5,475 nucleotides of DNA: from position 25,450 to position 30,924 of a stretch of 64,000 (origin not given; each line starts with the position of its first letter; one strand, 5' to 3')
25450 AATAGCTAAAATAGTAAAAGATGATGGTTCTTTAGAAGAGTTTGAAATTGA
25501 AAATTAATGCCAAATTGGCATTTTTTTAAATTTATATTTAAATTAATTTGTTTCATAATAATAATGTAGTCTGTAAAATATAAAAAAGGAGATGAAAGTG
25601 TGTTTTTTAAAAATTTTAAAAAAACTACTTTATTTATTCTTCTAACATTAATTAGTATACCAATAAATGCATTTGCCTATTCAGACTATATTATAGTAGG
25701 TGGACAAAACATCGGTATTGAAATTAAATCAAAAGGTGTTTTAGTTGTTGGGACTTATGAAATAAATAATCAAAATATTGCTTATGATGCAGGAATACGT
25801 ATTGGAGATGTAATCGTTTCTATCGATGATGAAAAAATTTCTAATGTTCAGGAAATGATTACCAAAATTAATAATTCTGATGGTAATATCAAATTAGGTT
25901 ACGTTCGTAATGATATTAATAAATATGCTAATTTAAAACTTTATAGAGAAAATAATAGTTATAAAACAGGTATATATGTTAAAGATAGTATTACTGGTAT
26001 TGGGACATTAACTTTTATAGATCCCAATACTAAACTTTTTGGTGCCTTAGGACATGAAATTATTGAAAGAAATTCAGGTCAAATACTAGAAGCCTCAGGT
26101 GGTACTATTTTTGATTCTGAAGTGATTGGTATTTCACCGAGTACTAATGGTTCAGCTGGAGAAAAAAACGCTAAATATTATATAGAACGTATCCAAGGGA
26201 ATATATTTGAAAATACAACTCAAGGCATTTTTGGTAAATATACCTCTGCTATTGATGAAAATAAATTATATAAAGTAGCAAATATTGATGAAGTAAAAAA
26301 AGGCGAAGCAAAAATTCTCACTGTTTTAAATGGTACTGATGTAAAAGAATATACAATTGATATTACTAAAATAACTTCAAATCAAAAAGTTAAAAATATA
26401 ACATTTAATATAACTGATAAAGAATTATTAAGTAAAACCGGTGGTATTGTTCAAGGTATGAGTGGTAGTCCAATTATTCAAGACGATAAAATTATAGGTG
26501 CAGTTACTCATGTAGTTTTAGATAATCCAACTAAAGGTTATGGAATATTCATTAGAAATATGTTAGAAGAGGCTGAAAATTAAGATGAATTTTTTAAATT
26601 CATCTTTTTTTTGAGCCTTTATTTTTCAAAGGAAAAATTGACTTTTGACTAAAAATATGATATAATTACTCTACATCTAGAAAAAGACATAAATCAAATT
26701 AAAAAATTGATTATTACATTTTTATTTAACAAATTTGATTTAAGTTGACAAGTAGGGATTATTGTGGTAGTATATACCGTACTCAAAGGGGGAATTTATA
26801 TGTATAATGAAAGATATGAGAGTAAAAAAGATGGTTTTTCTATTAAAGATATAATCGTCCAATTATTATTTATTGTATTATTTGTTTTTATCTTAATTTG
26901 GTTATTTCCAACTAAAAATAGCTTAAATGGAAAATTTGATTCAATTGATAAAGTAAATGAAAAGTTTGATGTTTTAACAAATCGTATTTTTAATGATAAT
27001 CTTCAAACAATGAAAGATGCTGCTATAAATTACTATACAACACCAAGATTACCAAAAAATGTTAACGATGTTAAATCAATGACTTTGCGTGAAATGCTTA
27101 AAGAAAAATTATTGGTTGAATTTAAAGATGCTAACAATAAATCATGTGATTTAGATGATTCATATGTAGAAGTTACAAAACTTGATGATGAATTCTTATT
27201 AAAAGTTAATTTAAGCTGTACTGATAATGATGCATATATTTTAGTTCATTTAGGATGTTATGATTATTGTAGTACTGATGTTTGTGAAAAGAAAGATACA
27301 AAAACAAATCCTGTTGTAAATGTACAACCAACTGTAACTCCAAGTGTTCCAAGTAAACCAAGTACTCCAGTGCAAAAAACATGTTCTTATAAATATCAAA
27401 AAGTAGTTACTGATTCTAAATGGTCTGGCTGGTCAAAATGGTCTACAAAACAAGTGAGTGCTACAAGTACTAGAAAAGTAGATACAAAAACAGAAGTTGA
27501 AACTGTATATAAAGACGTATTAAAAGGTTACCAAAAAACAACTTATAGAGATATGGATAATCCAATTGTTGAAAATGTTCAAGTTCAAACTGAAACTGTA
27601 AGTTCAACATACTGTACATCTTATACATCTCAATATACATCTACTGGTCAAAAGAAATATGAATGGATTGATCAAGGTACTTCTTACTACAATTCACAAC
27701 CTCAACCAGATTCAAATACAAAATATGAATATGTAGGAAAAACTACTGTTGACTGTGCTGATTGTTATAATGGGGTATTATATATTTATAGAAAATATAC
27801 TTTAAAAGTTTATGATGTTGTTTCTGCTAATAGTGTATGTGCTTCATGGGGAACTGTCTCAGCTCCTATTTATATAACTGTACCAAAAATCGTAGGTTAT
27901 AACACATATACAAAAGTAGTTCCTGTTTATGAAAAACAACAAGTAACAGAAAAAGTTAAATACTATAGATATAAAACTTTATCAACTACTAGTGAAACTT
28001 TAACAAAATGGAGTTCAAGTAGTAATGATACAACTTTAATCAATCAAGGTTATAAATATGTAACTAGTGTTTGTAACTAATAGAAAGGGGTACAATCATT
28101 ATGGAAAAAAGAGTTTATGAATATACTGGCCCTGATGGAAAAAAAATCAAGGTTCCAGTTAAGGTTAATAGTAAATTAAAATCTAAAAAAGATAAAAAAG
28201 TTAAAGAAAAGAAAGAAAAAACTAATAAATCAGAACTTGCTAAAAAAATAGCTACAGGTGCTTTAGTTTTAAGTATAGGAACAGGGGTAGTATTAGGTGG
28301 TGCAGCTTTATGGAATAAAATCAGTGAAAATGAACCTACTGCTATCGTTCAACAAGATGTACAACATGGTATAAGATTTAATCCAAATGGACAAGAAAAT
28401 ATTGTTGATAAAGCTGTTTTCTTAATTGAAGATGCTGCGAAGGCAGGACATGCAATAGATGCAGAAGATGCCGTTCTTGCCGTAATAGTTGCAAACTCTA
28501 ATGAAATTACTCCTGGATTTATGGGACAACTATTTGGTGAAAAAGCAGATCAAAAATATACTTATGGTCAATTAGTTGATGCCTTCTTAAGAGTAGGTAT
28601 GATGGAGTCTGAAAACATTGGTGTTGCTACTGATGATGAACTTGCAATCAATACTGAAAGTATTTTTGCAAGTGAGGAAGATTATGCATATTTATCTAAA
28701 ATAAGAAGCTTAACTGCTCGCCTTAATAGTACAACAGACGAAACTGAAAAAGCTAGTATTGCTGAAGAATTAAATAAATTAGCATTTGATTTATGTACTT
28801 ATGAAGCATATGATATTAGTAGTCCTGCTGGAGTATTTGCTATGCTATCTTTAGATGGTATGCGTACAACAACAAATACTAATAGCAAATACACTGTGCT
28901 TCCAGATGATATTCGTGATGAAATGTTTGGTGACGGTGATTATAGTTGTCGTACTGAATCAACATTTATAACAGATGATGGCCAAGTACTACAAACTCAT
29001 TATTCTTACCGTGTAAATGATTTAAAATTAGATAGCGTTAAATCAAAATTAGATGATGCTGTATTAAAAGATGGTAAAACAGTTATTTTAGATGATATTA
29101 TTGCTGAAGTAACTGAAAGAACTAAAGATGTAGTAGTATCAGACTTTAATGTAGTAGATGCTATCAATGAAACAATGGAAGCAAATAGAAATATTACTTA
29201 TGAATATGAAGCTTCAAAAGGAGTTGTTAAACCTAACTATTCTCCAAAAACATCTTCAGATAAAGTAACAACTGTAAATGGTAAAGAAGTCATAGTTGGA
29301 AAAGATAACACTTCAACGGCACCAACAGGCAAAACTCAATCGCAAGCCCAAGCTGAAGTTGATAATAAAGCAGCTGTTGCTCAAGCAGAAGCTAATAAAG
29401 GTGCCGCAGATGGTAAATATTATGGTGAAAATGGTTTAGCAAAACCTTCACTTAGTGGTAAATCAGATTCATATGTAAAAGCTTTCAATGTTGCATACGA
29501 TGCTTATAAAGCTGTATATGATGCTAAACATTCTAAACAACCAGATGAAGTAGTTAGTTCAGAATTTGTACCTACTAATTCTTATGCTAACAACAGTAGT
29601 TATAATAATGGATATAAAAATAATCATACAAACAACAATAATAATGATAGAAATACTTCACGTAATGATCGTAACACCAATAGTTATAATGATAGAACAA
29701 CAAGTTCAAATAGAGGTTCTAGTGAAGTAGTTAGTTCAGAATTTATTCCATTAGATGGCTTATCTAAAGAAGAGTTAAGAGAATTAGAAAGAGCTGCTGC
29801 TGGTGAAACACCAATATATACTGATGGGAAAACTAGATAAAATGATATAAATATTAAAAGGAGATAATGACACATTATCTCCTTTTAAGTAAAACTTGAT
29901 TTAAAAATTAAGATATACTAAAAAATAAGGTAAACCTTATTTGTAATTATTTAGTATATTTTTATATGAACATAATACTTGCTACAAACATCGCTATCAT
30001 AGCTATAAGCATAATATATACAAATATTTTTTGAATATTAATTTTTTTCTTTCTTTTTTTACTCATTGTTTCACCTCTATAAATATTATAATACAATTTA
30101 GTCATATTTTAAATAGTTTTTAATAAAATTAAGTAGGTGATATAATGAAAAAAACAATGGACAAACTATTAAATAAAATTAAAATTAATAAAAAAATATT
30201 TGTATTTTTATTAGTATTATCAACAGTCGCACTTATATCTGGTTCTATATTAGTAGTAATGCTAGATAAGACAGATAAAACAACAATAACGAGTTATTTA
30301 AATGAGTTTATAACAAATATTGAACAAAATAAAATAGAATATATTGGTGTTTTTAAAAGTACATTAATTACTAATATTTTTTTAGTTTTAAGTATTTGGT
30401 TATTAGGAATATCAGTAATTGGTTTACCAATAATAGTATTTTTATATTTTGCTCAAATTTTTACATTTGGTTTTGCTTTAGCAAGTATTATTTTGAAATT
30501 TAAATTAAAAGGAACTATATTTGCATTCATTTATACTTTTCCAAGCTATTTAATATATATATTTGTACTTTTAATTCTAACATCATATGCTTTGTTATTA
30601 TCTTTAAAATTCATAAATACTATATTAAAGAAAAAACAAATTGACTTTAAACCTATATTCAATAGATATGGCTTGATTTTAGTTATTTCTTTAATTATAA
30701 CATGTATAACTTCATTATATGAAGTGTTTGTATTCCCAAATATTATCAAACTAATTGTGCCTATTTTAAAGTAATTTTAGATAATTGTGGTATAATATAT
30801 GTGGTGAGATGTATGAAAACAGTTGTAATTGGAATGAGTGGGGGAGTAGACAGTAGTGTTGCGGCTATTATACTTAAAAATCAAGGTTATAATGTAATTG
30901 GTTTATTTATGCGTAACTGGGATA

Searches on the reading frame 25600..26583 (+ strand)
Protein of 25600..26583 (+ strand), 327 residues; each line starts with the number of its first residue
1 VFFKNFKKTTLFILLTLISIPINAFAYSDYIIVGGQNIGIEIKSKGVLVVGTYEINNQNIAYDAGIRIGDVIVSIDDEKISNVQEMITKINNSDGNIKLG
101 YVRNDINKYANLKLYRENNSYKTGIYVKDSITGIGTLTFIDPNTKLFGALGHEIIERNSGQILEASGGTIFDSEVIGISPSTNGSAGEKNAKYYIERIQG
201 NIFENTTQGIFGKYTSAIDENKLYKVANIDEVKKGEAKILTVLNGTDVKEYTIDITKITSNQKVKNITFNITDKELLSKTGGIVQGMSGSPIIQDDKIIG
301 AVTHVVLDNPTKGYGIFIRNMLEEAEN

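Call 30: search_protein_families(library=pfam, proteins=[window:25600-26583:+], max_evalue=0.001)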
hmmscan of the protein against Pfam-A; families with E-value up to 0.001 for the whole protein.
window:25600-26583:+ (327 aa): 3 families
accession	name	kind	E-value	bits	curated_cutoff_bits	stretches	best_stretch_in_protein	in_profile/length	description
PF05580.18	Peptidase_S55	-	3.3e-72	243.4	25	1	120-322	2-210/210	SpoIVB peptidase S55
PF13180.12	PDZ_2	-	1.8e-07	31.8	27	1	41-114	6-80/80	PDZ domain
PF17820.7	PDZ_6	-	2.9e-06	27.4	27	1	60-90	10-40/54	PDZ domain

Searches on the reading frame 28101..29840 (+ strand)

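Call 31: search_protein_families(library=pfam, proteins=[window:28101-29840:+], max_evalue=0.001)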
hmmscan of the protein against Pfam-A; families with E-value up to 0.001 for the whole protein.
window:28101-29840:+ (579 aa): 1 family
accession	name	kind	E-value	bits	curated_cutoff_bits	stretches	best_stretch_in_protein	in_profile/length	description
PF12472.13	DUF3693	-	1.3e-05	25.1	21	1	44-82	19-57/60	Phage related protein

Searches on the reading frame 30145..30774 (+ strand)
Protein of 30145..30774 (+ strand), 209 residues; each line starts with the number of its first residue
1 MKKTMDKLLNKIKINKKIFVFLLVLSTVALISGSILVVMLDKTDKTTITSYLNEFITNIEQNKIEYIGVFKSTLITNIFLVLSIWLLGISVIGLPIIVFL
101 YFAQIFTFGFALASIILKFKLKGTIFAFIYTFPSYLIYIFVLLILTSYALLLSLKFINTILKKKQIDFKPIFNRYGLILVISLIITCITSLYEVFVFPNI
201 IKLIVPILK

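Call 31: search_protein_families(library=pfam, proteins=[window:30145-30774:+], max_evalue=0.001)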
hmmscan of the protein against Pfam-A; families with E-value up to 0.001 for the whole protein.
window:30145-30774:+ (209 aa): 1 family
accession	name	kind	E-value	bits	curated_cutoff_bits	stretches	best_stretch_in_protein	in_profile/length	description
PF01944.22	SpoIIM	-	9.4e-14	52.1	26.9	1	24-196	3-161/163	Stage II sporulation protein M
